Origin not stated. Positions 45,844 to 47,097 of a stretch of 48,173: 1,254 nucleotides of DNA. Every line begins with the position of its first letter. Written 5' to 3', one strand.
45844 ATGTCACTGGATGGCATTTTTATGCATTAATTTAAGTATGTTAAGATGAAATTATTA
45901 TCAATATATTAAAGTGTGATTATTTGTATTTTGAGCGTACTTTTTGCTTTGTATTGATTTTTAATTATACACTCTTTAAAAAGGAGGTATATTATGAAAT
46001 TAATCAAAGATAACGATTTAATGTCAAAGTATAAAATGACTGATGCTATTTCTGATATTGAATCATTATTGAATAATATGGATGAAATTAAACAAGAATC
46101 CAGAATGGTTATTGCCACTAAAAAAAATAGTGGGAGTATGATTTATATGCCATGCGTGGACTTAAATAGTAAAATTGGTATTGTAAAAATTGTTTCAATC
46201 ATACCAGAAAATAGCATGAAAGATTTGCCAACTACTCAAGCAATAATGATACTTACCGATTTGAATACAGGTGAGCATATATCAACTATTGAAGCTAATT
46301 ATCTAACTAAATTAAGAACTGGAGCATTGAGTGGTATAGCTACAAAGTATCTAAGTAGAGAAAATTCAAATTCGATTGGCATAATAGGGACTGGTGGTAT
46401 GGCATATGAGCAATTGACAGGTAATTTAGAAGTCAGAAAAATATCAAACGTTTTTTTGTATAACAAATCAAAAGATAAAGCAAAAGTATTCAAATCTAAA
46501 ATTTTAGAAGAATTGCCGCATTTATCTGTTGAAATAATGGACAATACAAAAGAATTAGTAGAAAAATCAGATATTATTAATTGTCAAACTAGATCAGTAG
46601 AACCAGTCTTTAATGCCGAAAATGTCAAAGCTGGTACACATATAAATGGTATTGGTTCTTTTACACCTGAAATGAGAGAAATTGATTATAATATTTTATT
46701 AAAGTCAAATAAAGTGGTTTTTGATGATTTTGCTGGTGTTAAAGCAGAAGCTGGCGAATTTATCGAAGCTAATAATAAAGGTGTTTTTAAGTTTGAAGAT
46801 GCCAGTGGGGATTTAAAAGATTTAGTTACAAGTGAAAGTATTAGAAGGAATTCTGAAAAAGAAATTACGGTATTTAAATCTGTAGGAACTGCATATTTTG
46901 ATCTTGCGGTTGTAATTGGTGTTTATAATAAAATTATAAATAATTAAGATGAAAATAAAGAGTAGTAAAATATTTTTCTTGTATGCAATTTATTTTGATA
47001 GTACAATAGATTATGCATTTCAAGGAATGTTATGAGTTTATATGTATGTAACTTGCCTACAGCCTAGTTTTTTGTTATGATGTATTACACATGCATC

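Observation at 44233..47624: Right-end cargo of the hlb-converting prophage is a CPBP intramembrane protease plus an ornithine cyclodeaminase-family gene, not the sak/chp/scn/sea immune-evasion cluster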

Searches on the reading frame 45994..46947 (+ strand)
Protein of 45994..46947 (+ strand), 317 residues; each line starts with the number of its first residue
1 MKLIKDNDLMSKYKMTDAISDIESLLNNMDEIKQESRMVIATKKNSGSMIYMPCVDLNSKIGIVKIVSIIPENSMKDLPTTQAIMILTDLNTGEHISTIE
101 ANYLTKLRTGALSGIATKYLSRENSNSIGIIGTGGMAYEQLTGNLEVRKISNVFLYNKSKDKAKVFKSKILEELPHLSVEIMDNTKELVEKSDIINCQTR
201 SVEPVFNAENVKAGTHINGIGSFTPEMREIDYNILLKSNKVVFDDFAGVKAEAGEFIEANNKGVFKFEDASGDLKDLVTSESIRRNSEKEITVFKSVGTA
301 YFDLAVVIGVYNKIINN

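Call 3: search_protein_families(library=pfam, proteins=[window:45994-46947:+], max_evalue=0.01)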
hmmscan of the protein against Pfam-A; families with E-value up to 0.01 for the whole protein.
window:45994-46947:+ (317 aa): 2 families
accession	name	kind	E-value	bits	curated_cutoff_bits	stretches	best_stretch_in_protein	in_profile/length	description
PF02423.21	OCD_Mu_crystall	-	8.2e-57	193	24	1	7-315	9-311/314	Ornithine cyclodeaminase/mu-crystallin family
PF01488.26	Shikimate_DH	-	1.4e-07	32.1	24.3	1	116-215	3-99/138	Shikimate / quinate 5-dehydrogenase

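Call 12: find_encoding_contigs(protein=window:45994-46947:+, flank=10000, max_places=10)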
Protein window:45994-46947:+ (317 aa): 24 contigs read that carry it; 9 places shown.
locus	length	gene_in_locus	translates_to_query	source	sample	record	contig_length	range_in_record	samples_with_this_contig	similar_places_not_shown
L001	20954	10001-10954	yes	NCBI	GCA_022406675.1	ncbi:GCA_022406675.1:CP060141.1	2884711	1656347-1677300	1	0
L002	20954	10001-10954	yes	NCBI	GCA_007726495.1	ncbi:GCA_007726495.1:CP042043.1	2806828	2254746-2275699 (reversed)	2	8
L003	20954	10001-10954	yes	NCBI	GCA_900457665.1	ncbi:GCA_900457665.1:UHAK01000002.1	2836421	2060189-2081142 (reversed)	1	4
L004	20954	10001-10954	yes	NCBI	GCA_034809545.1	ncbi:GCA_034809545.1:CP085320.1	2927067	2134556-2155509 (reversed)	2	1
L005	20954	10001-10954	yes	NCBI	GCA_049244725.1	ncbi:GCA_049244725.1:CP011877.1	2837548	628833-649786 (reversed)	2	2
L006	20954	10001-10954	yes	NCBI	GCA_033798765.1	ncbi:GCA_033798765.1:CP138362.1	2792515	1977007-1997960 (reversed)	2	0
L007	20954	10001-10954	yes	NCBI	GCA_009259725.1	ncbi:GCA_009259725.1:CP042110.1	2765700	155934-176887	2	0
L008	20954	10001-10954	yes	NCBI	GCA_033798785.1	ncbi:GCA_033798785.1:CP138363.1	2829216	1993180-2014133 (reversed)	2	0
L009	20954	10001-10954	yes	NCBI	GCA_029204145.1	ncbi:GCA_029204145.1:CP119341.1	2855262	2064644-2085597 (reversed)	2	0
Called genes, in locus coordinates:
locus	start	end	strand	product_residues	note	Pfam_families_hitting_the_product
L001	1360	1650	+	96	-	-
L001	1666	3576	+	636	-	PF21311:Phage_RBD_prop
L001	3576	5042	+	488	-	PF10651:BppU_N, PF27308:XkdV_N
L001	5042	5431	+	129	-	PF11192:DUF2977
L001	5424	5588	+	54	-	PF09693:Phage_XkdX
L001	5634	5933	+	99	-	PF11166:DUF2951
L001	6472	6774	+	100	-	PF04688:Holin_SPP1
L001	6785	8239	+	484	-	PF05257:CHAP (weak), PF01520:Amidase_3, PF08460:SH3_5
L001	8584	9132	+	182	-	PF02517:Rce1-like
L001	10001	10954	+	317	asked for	PF02423:OCD_Mu_crystall, PF01488:Shikimate_DH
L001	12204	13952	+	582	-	PF03642:MAP, PF12073:DUF3553 (faint), PF23614:DUF7141 (faint), PF03642:MAP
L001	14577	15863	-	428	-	PF00155:Aminotran_1_2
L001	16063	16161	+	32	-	-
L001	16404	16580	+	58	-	-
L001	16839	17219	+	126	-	PF00392:GntR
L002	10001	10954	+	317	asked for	PF02423:OCD_Mu_crystall, PF01488:Shikimate_DH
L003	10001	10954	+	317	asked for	PF02423:OCD_Mu_crystall, PF01488:Shikimate_DH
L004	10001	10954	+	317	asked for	PF02423:OCD_Mu_crystall, PF01488:Shikimate_DH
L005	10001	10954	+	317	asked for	PF02423:OCD_Mu_crystall, PF01488:Shikimate_DH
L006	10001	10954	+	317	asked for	PF02423:OCD_Mu_crystall, PF01488:Shikimate_DH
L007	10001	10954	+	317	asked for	PF02423:OCD_Mu_crystall, PF01488:Shikimate_DH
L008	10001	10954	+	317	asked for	PF02423:OCD_Mu_crystall, PF01488:Shikimate_DH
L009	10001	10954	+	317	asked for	PF02423:OCD_Mu_crystall, PF01488:Shikimate_DH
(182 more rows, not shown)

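Call 15: search_solved_structures(query=window:45994-46947:+, max_evalue=0.001, show_alignments=3)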
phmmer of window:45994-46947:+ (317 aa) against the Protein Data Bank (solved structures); distinct sequences matched with E-value up to 0.001: 13.
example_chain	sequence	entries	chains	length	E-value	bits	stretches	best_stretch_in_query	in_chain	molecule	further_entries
6t3e_A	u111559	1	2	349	6.4e-49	170.1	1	3-314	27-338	DELTA1-pyrroline-2-carboxylate reductase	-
7rbp_A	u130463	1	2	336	3.3e-42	148.1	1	46-311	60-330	Ornithine cyclodeaminase/mu-crystallin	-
1omo_A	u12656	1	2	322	1.2e-39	139.7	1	47-314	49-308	alanine dehydrogenase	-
1vll_A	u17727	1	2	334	1.4e-39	139.5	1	46-314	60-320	alanine dehydrogenase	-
4bv8_A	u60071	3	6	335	2e-24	89.8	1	32-312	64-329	THIOMORPHOLINE-CARBOXYLATE DEHYDROGENASE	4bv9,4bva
2i99_A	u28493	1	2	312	3.8e-23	85.5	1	32-307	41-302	Mu-crystallin homolog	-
4m54_A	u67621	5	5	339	2.3e-19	73.1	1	72-312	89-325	Putative ornithine cyclodeaminase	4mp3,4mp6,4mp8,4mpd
6rqa_A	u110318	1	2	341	6.3e-19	71.7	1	66-310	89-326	iminosuccinate reductase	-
3hdj_A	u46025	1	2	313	4.7e-16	62.3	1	82-313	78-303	Probable ornithine cyclodeaminase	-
1u7h_A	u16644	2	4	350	4.3e-14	55.8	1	40-307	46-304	ornithine cyclodeaminase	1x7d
8j1c_A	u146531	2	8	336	9.8e-11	44.8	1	36-311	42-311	Ornithine cyclodeaminase family protein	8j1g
5yu0_A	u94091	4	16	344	1.9e-10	43.9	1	64-235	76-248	Lysine cyclodeaminase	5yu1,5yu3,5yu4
5gzi_B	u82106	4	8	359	2.2e-10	43.7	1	64-235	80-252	Lysine cyclodeaminase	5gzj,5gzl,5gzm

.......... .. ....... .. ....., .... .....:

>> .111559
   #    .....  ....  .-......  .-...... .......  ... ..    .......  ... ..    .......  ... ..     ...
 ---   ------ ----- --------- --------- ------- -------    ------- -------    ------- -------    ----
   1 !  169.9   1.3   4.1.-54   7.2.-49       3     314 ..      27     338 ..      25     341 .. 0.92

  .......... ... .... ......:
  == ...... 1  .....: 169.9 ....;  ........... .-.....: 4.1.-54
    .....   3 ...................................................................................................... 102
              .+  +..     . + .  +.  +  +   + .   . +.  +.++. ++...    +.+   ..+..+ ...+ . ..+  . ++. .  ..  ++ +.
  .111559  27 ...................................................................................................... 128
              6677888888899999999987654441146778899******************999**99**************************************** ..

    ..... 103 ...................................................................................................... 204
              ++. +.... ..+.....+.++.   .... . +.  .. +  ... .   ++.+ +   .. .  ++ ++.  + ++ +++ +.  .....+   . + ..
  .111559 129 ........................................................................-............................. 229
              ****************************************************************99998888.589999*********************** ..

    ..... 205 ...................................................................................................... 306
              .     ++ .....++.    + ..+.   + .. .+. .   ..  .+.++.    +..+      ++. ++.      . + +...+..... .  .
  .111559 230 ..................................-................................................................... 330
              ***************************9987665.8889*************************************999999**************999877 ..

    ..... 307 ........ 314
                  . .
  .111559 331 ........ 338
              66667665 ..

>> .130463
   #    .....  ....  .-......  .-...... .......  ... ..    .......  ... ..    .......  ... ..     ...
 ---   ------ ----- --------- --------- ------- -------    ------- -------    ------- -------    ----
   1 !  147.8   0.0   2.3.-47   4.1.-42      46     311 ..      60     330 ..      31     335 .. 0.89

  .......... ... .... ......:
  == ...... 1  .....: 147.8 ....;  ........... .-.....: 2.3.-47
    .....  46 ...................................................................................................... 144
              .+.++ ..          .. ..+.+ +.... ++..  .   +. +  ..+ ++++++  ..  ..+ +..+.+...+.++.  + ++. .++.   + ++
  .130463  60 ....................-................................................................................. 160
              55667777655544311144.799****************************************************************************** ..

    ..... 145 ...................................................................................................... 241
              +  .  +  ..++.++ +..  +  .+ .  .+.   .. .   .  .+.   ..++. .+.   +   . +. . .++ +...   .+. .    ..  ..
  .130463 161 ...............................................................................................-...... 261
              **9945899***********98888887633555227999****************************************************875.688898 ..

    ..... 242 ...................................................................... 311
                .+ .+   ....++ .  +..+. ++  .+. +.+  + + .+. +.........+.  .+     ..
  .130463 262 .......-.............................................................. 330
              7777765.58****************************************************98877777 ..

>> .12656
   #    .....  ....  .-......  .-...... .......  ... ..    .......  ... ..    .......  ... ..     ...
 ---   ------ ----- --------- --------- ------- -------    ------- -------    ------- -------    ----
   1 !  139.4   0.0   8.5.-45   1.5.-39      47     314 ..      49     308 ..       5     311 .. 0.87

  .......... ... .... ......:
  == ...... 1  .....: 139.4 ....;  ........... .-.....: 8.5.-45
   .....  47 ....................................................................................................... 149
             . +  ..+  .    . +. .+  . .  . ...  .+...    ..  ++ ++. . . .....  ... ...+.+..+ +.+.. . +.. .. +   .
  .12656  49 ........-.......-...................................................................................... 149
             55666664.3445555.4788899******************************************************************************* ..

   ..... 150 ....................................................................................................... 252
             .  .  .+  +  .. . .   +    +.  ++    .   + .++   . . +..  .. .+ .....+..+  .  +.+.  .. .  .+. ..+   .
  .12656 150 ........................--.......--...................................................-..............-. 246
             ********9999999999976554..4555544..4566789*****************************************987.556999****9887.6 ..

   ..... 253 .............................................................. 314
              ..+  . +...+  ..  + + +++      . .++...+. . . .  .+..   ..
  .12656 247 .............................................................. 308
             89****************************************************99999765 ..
